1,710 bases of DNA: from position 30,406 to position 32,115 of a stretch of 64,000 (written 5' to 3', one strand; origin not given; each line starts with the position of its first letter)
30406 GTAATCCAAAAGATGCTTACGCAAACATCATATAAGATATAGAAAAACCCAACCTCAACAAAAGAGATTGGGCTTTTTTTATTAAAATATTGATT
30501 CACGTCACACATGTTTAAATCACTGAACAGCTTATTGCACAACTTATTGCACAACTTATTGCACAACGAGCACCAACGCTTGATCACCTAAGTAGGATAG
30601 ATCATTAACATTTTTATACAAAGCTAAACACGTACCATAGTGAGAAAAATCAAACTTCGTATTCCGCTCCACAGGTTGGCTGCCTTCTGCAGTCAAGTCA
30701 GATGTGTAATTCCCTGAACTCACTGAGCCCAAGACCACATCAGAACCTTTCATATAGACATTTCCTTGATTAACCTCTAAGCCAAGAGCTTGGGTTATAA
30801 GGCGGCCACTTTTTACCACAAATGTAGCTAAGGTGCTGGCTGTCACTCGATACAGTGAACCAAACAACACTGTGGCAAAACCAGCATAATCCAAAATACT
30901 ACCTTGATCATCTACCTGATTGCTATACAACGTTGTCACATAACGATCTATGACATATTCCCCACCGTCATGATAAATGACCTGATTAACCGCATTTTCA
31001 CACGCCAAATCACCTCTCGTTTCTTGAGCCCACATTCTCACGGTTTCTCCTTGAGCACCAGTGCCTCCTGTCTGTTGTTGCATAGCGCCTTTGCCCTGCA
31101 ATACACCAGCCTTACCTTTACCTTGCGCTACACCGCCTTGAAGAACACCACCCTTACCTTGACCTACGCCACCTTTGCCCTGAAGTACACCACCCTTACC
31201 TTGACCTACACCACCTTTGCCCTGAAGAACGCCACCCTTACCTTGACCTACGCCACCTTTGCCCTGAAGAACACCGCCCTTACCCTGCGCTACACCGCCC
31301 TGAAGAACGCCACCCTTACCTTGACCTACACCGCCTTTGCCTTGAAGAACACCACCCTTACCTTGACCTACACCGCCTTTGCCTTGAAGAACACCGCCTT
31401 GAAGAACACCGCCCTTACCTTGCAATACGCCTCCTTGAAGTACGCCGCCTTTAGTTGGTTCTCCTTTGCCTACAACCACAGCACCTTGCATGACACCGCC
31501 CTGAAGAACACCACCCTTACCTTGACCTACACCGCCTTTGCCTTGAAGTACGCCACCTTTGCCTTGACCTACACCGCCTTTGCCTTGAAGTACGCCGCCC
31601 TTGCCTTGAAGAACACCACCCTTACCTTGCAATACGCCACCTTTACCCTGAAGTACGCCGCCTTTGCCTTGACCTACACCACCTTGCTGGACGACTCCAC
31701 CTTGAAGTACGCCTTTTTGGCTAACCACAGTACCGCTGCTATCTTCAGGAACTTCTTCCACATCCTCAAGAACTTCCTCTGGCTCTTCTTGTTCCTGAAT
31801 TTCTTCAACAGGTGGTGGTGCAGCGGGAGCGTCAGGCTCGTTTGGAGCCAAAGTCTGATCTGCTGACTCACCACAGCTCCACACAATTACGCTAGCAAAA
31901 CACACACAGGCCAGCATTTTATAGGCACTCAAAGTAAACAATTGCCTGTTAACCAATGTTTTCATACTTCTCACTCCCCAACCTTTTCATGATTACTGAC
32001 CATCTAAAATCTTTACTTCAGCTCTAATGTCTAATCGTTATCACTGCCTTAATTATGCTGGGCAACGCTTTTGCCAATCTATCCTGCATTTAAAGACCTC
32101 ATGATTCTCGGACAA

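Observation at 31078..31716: About 640-nt array of 21-nt repeats encoding about 30 GKGGV[LG]Q heptads in a surface lipoprotein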

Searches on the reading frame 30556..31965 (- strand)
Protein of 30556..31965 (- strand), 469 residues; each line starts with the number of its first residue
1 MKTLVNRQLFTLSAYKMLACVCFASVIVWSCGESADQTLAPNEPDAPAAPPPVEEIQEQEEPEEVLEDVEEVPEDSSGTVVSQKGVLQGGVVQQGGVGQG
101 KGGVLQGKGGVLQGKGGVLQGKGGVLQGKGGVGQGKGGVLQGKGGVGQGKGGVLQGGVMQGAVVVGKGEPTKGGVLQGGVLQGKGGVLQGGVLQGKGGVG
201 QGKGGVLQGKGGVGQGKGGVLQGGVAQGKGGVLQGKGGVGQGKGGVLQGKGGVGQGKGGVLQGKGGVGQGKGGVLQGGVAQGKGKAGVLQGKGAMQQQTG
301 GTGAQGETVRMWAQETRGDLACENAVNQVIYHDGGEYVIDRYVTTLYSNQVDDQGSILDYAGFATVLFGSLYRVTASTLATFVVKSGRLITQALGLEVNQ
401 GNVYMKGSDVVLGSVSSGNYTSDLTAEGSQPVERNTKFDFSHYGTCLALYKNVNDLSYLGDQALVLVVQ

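Call 8: search_protein_families(library=pfam, proteins=[window:30556-31965:-], max_evalue=0.01)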
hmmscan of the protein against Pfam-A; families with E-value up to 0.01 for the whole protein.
window:30556-31965:- (469 aa): 0 families

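Call 9: find_homologous_proteins(query=window:30556-31965:-)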
Query window:30556-31965:- (469 aa): 8 proteins with E <= 0.001 among 8000 candidates.
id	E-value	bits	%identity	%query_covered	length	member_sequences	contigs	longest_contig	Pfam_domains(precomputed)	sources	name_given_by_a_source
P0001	9.7e-272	920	97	100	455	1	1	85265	-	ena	-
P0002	3.3e-86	309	-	-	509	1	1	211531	-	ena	-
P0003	5.1e-69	252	44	3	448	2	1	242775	-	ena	-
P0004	4.3e-57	213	35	54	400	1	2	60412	-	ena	-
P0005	4.9e-47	179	44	59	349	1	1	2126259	-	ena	-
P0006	6.3e-34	136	31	57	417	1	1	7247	-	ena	-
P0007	1.5e-23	102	37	72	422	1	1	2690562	-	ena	-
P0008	3.3e-23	101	39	67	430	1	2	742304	-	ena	-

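Call 22: find_encoding_contigs(protein=P0001, flank=10000)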
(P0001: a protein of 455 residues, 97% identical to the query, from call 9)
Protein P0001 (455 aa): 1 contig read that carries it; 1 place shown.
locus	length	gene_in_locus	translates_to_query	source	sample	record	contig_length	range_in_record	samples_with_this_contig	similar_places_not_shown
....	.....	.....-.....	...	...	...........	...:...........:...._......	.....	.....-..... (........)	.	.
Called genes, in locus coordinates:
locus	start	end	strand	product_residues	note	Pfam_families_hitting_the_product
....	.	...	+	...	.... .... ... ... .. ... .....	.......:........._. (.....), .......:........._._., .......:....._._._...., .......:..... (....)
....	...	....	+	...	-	-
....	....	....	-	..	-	-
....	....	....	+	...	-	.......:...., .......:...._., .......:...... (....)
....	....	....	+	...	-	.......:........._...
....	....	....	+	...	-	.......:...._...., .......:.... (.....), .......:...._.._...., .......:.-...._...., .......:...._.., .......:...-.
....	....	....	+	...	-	-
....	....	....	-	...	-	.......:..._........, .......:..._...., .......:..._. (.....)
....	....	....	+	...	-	-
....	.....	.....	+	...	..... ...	-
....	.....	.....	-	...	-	-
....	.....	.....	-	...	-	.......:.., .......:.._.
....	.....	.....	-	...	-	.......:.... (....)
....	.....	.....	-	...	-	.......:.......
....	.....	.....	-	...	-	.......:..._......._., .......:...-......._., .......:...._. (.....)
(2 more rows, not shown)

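Call 34: search_protein_families(library=ncbifam, proteins=[window:30556-31965:-], max_evalue=1)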
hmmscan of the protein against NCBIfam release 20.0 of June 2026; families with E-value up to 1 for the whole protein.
window:30556-31965:- (469 aa): 0 families

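Call 37: find_encoding_contigs(protein=P0005, flank=10000, max_places=2)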
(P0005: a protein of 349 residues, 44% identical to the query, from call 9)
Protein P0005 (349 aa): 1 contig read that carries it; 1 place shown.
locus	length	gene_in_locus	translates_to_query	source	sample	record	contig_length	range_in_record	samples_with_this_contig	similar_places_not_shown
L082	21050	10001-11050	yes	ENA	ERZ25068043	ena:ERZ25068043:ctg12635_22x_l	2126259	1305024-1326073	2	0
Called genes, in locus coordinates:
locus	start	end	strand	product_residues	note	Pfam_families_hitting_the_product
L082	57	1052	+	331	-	PF00268:Ribonuc_red_sm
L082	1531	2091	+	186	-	-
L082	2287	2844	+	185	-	-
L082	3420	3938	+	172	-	-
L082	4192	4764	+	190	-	-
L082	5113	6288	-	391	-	-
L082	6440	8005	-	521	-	PF00224:PK, PF02887:PK_C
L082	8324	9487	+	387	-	-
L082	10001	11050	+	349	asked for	-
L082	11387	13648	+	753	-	PF00324:AA_permease, PF13520:AA_permease_2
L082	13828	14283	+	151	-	-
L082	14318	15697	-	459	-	PF00364:Biotin_lipoyl, PF00198:2-oxoacid_dh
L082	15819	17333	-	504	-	PF01134:GIDA (faint), PF01262:AlaDh_PNT_C (faint), PF01266:DAO (faint), PF07992:Pyr_redox_2, PF12831:FAD_oxidored (weak), PF13738:Pyr_redox_3 (weak), PF00070:Pyr_redox, PF02852:Pyr_redox_dim, +3 more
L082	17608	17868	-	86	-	PF04977:DivIC (weak)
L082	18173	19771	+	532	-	PF00005:ABC_tran, PF02463:SMC_N (faint), PF13304:AAA_21 (faint), PF12848:ABC_tran_Xtn, PF00005:ABC_tran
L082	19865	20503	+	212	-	PF00254:FKBP_C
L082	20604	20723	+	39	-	-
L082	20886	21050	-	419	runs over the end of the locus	-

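Call 40: predict_structure(alignment_id=A1)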
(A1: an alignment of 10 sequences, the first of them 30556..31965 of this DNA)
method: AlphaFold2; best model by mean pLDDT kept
length: 469 residues; sequences in the alignment: 10
mean_pLDDT: 49.7   pTM: 0.36
mean pLDDT of the five models: 49.7, 49.0, 48.7, 48.7, 48.4
residues with pLDDT >= 90: 44; 70-90: 63; 50-70: 64; < 50: 298
segments of 3 or more residues with pLDDT < 50: 1-4, 28-43, 45-49, 52-55, 63-317, 358-361
pLDDT, mean of each block of 10 residues (from residue 1): 50 58 50 39 46 50 45 34 39 31 32 32 29 31 33 33 34 30 31 34 34 32 30 33 33 32 35 32 30 29 32 47 92 92 83 50 61 67 86 74 83 86 55 79 91 92 87
secondary structure, 60 per line:
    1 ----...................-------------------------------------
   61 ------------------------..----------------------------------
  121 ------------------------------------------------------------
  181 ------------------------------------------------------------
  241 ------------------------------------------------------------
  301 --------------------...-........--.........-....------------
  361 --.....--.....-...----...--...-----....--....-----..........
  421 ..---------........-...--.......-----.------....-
elements in order: H5-23 H325-328 E329-332 E335-343 E345-348 E363-367 E370-374 E383-385 E388-390 E396-399 E402-405 E411-422 E432-439 E446-452 E465-468

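Call 48: find_encoding_contigs(protein=P0007, flank=8000, max_places=2)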
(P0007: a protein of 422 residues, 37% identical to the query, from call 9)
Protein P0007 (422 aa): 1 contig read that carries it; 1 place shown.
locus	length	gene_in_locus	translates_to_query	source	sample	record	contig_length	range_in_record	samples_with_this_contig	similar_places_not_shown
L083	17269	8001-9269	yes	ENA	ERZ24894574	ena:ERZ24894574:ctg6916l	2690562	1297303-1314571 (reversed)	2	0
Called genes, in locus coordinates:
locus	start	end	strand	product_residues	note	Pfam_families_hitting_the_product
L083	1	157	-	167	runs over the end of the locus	-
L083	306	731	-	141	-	-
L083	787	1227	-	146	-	-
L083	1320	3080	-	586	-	-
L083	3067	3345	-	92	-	-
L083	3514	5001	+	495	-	PF13546:DDE_5, PF01609:DDE_Tnp_1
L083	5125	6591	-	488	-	PF00224:PK, PF02887:PK_C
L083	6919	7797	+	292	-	-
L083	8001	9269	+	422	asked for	-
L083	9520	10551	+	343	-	-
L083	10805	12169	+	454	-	-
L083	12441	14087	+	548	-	-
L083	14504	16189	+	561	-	-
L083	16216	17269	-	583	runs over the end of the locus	PF17297:PEPCK_N, PF00821:PEPCK_GTP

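Call 49: find_encoding_contigs(protein=P0002, flank=8000, max_places=2)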
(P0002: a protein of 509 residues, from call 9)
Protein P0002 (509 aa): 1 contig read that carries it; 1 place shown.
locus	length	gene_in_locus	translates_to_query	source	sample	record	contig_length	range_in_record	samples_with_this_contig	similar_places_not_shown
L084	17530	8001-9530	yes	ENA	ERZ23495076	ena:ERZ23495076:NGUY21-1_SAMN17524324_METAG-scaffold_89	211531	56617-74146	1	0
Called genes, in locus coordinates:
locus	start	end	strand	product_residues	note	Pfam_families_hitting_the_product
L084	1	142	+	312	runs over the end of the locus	PF00145:DNA_methylase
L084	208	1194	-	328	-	PF01795:Methyltransf_5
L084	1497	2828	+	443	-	PF01476:LysM (weak)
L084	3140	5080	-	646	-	-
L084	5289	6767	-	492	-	PF00224:PK, PF02887:PK_C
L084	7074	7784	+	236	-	-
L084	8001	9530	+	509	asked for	-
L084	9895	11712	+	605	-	PF17297:PEPCK_N, PF00821:PEPCK_GTP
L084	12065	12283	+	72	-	-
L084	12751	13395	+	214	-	-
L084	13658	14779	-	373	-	PF13624:SurA_N_3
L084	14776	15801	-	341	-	PF13145:Rotamase_2, PF13616:Rotamase_3 (weak), PF00639:Rotamase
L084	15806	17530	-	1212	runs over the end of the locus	PF02559:CarD_TRCF_RID, PF00270:DEAD, PF04851:ResIII, PF00271:Helicase_C, PF03461:TRCF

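Call 50: find_encoding_contigs(protein=P0004, flank=8000, max_places=3)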
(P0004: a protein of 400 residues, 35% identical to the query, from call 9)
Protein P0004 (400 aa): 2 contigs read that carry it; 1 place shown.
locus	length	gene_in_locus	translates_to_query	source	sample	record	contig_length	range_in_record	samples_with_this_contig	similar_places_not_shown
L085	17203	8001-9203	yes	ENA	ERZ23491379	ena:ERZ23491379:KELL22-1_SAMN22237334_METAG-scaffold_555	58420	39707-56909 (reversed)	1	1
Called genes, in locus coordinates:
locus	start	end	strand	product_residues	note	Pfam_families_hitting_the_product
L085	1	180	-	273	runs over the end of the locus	PF00413:Peptidase_M10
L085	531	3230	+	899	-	PF00133:tRNA-synt_1, PF09334:tRNA-synt_1g (faint), PF13603:tRNA-synt_1_2, PF08264:Anticodon_1, PF10458:Val_tRNA-synt_C (weak)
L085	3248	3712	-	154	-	PF01029:NusB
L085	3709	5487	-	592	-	PF00926:DHBP_synthase, PF00925:GTP_cyclohydro2, PF00885:DMRL_synthase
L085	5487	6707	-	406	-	PF01168:Ala_racemase_N, PF00842:Ala_racemase_C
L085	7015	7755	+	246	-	-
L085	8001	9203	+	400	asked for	-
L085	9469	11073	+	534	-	PF01551:Peptidase_M23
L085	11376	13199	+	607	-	PF17297:PEPCK_N, PF00821:PEPCK_GTP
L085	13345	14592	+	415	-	-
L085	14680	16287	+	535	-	-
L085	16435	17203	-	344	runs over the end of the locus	PF13624:SurA_N_3, PF09312:SurA_N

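Call 60: find_encoding_contigs(protein=P0003, flank=8000, max_places=2)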
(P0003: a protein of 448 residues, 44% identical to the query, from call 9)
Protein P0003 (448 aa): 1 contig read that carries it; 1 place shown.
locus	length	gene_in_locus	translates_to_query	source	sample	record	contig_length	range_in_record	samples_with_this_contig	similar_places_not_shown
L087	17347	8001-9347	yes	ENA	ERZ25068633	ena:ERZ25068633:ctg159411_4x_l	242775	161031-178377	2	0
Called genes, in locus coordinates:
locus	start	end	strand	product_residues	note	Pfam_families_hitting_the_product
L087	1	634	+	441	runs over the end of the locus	PF01476:LysM (weak)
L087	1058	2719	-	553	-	PF01609:DDE_Tnp_1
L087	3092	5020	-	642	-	PF13620:CarboxypepD_reg (faint)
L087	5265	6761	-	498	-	PF00224:PK, PF02887:PK_C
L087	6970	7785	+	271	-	-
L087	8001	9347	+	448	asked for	-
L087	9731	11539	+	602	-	PF17297:PEPCK_N, PF00821:PEPCK_GTP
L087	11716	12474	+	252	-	-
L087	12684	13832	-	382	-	PF13624:SurA_N_3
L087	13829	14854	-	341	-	PF13145:Rotamase_2, PF13616:Rotamase_3 (weak), PF00639:Rotamase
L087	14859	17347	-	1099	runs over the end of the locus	PF02559:CarD_TRCF_RID, PF00270:DEAD, PF04851:ResIII, PF00271:Helicase_C, PF03461:TRCF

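Call 61: find_encoding_contigs(protein=P0008, flank=8000, max_places=3)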
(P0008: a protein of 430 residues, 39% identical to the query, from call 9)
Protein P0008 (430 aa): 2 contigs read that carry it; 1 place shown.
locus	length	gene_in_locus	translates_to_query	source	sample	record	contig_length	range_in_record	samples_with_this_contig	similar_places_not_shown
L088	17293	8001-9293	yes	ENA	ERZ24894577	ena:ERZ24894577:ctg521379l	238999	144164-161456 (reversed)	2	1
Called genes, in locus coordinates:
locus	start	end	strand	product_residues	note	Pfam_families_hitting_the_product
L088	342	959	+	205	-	PF01610:DDE_Tnp_ISL3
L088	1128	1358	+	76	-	PF13751:DDE_Tnp_1_6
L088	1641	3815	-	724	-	-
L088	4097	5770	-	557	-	PF00224:PK, PF02887:PK_C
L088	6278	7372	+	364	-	-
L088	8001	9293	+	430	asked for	-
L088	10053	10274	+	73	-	-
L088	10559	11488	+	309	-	-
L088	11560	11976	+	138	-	-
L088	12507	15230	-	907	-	PF14236:DruA, PF13808:DDE_Tnp_1_assoc, PF01609:DDE_Tnp_1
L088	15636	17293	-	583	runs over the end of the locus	PF17297:PEPCK_N, PF00821:PEPCK_GTP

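Call 75: find_encoding_contigs(protein=window:30556-31965:-, flank=2000, max_places=5)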
Protein window:30556-31965:- (469 aa): 4 contigs read that carry it; 1 place shown.
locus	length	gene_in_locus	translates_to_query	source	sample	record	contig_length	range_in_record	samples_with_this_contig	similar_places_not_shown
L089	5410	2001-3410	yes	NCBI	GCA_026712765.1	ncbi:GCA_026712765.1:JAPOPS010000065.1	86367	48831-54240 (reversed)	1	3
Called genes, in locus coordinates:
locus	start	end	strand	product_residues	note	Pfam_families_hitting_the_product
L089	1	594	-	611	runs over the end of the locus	PF00664:ABC_membrane, PF00005:ABC_tran, PF02463:SMC_N (faint)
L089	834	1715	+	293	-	-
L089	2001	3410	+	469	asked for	-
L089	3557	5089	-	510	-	-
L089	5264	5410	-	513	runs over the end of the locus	PF00224:PK, PF02887:PK_C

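Call 80: list_cluster_members(proteins=[window:30556-31965:-, window:32251-33132:-, window:35607-38444:-, window:55965-58505:-])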
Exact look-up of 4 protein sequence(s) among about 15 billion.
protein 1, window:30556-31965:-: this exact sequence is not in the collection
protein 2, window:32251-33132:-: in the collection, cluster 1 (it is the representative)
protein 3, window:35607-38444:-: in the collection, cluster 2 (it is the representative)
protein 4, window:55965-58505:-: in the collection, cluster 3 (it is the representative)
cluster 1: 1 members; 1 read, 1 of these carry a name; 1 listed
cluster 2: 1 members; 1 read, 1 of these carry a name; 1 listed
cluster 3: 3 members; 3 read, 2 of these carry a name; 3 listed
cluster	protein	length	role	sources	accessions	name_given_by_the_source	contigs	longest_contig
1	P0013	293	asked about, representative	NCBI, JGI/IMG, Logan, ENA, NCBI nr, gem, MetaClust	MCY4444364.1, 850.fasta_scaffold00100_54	MAG: hypothetical protein OXC44_06160 [Proteobacteria bacterium] | hypothetical protein [Pseudomonadota bacterium] | \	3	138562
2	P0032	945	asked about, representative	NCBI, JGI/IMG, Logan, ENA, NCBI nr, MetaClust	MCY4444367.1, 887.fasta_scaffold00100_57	MAG: preprotein translocase subunit SecA [Proteobacteria bacterium] | preprotein translocase subunit SecA [Pseudomonadota bacterium] | \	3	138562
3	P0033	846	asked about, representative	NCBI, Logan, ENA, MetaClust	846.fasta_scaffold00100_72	\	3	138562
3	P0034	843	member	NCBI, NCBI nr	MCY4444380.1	MAG: DNA gyrase subunit A [Proteobacteria bacterium] | DNA gyrase subunit A [Pseudomonadota bacterium]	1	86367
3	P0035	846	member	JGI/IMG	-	-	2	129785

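Call 92: find_homologous_proteins(query=A5, max_evalue=0.001)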
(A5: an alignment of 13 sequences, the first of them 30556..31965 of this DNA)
Query A5 (13 sequences) (469 aa, profile of the alignment): 8 proteins with E <= 0.001 among 8000 candidates.
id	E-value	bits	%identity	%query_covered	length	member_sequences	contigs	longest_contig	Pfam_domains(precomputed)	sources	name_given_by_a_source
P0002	8.8e-137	475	-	-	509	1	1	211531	-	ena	-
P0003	2.9e-131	457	44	3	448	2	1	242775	-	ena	-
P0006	8.5e-125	435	31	57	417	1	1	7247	-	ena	-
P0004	4.4e-123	430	35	54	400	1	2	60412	-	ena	-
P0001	3.6e-111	390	97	100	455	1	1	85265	-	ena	-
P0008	3.8e-109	384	39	67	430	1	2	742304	-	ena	-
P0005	7.9e-100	353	44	59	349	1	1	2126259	-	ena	-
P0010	1.1e-62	231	34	32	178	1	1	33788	-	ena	-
